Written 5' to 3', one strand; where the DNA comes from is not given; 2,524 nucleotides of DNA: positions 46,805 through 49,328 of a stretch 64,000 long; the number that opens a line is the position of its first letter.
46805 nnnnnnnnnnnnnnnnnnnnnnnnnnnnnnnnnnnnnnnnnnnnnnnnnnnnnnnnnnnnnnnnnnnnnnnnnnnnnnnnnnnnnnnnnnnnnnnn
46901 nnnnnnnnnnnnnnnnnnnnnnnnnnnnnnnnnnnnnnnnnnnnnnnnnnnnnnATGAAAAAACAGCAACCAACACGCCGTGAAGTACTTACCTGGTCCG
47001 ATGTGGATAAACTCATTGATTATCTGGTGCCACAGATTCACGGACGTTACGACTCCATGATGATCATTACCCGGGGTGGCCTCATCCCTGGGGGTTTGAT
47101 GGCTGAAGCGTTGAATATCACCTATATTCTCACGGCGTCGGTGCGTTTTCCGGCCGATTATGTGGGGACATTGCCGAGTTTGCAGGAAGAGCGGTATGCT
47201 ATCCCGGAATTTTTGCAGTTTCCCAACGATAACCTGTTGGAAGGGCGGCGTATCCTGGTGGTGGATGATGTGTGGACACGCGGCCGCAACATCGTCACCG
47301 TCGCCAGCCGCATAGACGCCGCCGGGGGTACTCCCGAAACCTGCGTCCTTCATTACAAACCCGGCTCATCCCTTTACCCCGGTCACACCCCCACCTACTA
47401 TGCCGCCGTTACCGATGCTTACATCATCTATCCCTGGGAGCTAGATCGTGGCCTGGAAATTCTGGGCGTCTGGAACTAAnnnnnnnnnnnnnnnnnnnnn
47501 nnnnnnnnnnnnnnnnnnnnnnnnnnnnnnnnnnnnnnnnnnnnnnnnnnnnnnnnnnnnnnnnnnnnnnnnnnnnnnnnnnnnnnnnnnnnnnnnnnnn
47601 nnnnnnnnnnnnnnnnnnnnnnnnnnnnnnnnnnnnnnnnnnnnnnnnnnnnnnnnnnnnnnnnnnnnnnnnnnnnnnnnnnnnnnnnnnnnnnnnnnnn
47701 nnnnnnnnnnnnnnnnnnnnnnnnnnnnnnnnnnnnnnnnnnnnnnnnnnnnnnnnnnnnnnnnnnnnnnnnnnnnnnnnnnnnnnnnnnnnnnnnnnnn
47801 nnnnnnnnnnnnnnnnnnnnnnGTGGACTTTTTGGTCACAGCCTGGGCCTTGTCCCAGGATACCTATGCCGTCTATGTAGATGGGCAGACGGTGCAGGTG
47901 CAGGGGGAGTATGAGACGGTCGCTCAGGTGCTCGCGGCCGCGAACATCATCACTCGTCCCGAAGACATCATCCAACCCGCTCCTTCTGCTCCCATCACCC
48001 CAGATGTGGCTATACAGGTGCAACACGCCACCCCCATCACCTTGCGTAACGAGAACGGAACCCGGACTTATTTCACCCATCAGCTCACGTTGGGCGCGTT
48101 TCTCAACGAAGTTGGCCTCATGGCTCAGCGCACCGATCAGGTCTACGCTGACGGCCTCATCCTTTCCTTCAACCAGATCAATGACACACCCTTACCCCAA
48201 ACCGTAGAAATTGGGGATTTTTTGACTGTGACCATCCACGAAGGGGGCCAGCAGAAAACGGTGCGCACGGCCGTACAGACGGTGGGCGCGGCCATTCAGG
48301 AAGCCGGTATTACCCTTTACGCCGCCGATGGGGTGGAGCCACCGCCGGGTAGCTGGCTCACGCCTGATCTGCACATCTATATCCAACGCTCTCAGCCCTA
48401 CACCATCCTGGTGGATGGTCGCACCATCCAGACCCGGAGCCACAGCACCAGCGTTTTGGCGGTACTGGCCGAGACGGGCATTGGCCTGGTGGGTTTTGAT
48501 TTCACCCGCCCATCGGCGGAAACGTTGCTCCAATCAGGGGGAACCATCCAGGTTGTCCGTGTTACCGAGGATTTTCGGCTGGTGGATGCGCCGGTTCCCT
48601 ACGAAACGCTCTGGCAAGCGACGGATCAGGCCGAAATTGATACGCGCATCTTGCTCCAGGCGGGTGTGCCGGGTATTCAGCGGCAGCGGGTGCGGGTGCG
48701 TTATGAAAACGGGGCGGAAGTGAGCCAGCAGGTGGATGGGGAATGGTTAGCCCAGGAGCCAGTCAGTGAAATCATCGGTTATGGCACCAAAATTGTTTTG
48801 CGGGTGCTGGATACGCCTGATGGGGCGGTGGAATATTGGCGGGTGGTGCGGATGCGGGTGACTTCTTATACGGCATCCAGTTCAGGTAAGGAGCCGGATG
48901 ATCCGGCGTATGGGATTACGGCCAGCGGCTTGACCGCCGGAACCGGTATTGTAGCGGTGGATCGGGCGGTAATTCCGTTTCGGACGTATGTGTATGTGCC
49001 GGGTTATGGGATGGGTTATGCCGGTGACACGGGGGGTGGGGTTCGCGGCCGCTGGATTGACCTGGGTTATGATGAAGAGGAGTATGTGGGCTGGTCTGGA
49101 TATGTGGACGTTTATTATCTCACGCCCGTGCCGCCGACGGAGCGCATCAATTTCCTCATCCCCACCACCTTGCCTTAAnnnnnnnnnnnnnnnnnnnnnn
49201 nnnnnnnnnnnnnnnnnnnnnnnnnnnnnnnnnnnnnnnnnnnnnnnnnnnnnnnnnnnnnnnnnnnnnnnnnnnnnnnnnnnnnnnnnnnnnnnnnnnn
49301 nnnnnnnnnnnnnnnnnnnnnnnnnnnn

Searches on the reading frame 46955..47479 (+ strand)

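Call 5: search_protein_families(library=pfam, proteins=[window:46955-47479:+], max_evalue=0.001)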
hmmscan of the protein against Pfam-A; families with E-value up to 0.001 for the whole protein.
window:46955-47479:+ (174 aa): 1 family
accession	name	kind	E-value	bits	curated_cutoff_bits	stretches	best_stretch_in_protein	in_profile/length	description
PF00156.33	Pribosyltran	-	7.6e-06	25.8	26.3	1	38-138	36-129/158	Phosphoribosyl transferase domain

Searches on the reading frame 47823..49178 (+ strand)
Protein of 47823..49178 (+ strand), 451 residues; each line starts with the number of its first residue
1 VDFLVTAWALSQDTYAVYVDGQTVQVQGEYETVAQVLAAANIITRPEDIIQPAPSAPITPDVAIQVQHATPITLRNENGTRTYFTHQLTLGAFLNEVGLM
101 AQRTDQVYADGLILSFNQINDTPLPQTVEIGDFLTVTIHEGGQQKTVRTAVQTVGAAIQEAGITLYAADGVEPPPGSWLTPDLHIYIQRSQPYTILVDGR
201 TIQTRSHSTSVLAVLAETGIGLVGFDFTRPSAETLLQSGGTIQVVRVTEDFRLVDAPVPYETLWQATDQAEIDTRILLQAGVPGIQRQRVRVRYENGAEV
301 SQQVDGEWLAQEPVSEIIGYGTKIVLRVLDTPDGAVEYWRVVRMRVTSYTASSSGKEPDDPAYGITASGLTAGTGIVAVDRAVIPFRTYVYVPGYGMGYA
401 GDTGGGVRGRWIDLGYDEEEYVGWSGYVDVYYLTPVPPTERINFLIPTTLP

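Call 5: search_protein_families(library=pfam, proteins=[window:47823-49178:+], max_evalue=0.001)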
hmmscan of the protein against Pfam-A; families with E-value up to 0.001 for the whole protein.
window:47823-49178:+ (451 aa): 3 families
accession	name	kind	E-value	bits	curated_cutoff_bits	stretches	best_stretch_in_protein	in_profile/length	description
PF03990.20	DUF348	-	1.3e-22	79.7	24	2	136-175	1-40/41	G5-linked-Ubiquitin-like domain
PF07501.17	G5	-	2.2e-12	47.5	23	1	255-323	7-75/75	G5 domain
PF06725.17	3D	-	4e-07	30.6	23.8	1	377-433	3-71/72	3D domain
